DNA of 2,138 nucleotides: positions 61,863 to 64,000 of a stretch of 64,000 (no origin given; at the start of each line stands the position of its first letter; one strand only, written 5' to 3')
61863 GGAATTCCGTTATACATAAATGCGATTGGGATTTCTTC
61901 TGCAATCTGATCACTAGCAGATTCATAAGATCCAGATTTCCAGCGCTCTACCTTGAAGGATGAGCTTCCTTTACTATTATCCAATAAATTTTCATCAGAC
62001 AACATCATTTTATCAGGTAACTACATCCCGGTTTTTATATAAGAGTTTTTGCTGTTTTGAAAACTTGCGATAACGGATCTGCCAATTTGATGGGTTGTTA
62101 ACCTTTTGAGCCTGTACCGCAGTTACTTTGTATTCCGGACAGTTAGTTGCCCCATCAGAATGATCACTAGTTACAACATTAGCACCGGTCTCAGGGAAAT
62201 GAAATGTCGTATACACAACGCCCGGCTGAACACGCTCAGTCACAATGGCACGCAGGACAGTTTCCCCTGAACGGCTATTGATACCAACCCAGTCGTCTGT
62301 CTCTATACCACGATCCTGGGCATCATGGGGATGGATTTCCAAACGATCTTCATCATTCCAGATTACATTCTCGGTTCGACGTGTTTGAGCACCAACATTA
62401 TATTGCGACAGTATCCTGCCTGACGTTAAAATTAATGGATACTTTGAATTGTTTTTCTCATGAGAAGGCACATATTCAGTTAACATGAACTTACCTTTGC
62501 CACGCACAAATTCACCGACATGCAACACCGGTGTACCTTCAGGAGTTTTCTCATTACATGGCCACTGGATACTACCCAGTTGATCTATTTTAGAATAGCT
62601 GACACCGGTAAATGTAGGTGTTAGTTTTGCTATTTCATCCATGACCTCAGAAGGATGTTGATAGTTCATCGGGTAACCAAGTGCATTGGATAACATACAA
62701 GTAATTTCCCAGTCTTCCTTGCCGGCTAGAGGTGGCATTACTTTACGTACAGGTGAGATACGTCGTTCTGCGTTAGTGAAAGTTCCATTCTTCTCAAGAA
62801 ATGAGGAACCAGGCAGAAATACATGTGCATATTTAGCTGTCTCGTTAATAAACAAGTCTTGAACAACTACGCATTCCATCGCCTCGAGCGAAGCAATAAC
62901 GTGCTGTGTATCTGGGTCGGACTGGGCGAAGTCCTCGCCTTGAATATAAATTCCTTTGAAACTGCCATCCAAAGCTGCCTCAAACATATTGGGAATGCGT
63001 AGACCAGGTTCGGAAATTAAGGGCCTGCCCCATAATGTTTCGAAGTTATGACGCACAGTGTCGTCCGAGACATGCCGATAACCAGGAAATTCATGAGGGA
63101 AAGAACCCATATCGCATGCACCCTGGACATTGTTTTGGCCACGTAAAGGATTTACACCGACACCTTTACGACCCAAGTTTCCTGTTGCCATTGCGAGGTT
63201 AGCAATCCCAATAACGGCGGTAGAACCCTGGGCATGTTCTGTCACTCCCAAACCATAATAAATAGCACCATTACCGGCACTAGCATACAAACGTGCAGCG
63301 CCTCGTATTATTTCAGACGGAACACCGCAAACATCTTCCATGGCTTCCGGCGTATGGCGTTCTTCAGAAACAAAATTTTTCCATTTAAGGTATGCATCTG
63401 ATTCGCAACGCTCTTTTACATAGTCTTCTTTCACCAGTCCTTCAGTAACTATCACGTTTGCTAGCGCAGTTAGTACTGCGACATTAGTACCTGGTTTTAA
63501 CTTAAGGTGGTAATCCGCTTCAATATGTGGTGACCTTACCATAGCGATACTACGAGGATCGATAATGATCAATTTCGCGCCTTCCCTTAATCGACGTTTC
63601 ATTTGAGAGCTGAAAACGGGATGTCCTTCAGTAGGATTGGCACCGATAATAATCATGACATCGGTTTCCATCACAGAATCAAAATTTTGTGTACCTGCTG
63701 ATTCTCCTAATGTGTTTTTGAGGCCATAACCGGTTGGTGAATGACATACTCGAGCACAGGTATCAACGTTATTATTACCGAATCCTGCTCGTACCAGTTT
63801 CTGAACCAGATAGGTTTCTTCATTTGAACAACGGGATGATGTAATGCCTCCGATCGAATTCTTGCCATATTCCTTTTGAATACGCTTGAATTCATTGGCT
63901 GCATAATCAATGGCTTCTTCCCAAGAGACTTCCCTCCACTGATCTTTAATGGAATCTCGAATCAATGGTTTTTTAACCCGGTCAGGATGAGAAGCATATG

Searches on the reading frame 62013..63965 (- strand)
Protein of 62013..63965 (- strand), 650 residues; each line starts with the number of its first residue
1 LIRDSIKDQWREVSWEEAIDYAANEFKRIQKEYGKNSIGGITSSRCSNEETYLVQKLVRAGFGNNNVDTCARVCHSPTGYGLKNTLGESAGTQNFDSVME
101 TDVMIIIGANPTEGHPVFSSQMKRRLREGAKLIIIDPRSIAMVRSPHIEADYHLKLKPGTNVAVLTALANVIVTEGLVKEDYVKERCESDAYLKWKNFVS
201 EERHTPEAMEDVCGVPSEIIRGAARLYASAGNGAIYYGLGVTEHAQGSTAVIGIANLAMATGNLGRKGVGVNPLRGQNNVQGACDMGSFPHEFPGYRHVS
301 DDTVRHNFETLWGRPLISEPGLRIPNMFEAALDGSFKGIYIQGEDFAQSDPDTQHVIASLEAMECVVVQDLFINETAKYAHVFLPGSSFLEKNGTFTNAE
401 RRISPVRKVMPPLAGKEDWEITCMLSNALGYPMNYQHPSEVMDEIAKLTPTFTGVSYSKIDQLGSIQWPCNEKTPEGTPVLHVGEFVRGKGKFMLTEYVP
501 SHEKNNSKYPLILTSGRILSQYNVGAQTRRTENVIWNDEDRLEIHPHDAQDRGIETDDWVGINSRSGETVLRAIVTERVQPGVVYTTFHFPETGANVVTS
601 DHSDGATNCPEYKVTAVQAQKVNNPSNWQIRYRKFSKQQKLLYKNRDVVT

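Call 39: search_protein_families(library=pfam, max_evalue=0.00001, proteins=[window:62013-63965:-])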
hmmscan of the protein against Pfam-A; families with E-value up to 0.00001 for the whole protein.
window:62013-63965:- (650 aa): 2 families
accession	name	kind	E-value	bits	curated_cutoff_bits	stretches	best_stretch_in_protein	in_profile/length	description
PF00384.28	Molybdopterin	-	1.2e-67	228.9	24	1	1-427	6-352/353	Molybdopterin oxidoreductase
PF01568.27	Molydop_binding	-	1e-28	100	26.8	1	511-616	1-110/110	Molydopterin dinucleotide binding domain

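Call 54: find_homologous_proteins(query=window:62013-63965:-, max_evalue=1e-100)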
Query window:62013-63965:- (650 aa): 8000 proteins with E <= 1e-100 among 8000 candidates; the best 120 are listed.
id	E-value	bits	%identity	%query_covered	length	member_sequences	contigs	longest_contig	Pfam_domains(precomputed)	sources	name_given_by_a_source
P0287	0.0e+0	1505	99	100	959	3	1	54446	PF13510.12,PF10588.15,PF00384.28,PF00037.33,PF01568.28,PF12838.13,PF22117.3,PF13187.12,PF04879.22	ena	-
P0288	0.0e+0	1290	84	100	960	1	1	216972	PF14697.12,PF13510.12,PF10588.15,PF00384.28,PF00037.33,PF01568.28,PF12838.13,PF22117.3,PF13237.12,PF13187.12,PF04879.22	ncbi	-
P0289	0.0e+0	1279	83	100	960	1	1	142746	PF14697.12,PF13510.12,PF10588.15,PF00384.28,PF00037.33,PF01568.28,PF12838.13,PF22117.3,PF13237.12,PF13187.12,PF04879.22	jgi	jgi:formate dehydrogenase major subunit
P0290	0.0e+0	1257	81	100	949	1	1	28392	PF13510.12,PF10588.15,PF00384.28,PF00037.33,PF01568.28,PF12838.13,PF22117.3,PF13187.12,PF04879.22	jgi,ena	-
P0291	0.0e+0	1238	80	100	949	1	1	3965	PF14697.12,PF13510.12,PF10588.15,PF00384.28,PF00037.33,PF01568.28,PF12838.13,PF22117.3,PF13237.12,PF04879.22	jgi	jgi:formate dehydrogenase major subunit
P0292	0.0e+0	1237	80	100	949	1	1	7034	PF14697.12,PF13510.12,PF10588.15,PF00384.28,PF00037.33,PF01568.28,PF12838.13,PF22117.3,PF13237.12,PF04879.22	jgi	-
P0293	0.0e+0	1229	79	100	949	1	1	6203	PF13510.12,PF10588.15,PF00384.28,PF00037.33,PF01568.28,PF12838.13,PF22117.3,PF13237.12,PF13187.12,PF04879.22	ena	-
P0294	0.0e+0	1229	79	100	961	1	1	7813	PF13510.12,PF10588.15,PF00384.28,PF00037.33,PF01568.28,PF12838.13,PF13237.12,PF04879.22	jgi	-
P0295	0.0e+0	1226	78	100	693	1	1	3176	PF00384.28,PF01568.28,PF04879.22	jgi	jgi:formate dehydrogenase major subunit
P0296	0.0e+0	1224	78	100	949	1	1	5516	PF13510.12,PF10588.15,PF00384.28,PF12837.13,PF00037.33,PF01568.28,PF12838.13,PF22117.3,PF13237.12,PF04879.22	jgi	jgi:formate dehydrogenase major subunit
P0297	0.0e+0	1223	78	100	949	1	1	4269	PF13510.12,PF10588.15,PF00384.28,PF00037.33,PF01568.28,PF12838.13,PF22117.3,PF13237.12,PF13187.12,PF04879.22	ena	-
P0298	0.0e+0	1222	79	100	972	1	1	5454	PF14697.12,PF10588.15,PF00384.28,PF00111.33,PF12838.13,PF22117.3,PF13510.12,PF00037.33,PF01568.28,PF13237.12,PF13187.12,PF04879.22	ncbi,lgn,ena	-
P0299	0.0e+0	1216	78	100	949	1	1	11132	PF13510.12,PF10588.15,PF00384.28,PF00037.33,PF01568.28,PF12838.13,PF22117.3,PF13237.12,PF13187.12,PF04879.22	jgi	jgi:formate dehydrogenase major subunit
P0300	0.0e+0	1215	78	100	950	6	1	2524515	PF13510.12,PF10588.15,PF00384.28,PF00037.33,PF01568.28,PF12838.13,PF22117.3,PF13237.12,PF04879.22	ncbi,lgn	-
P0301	0.0e+0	1205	78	100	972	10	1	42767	PF13510.12,PF10588.15,PF00384.28,PF00037.33,PF01568.28,PF12838.13,PF22117.3,PF13237.12,PF04879.22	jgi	-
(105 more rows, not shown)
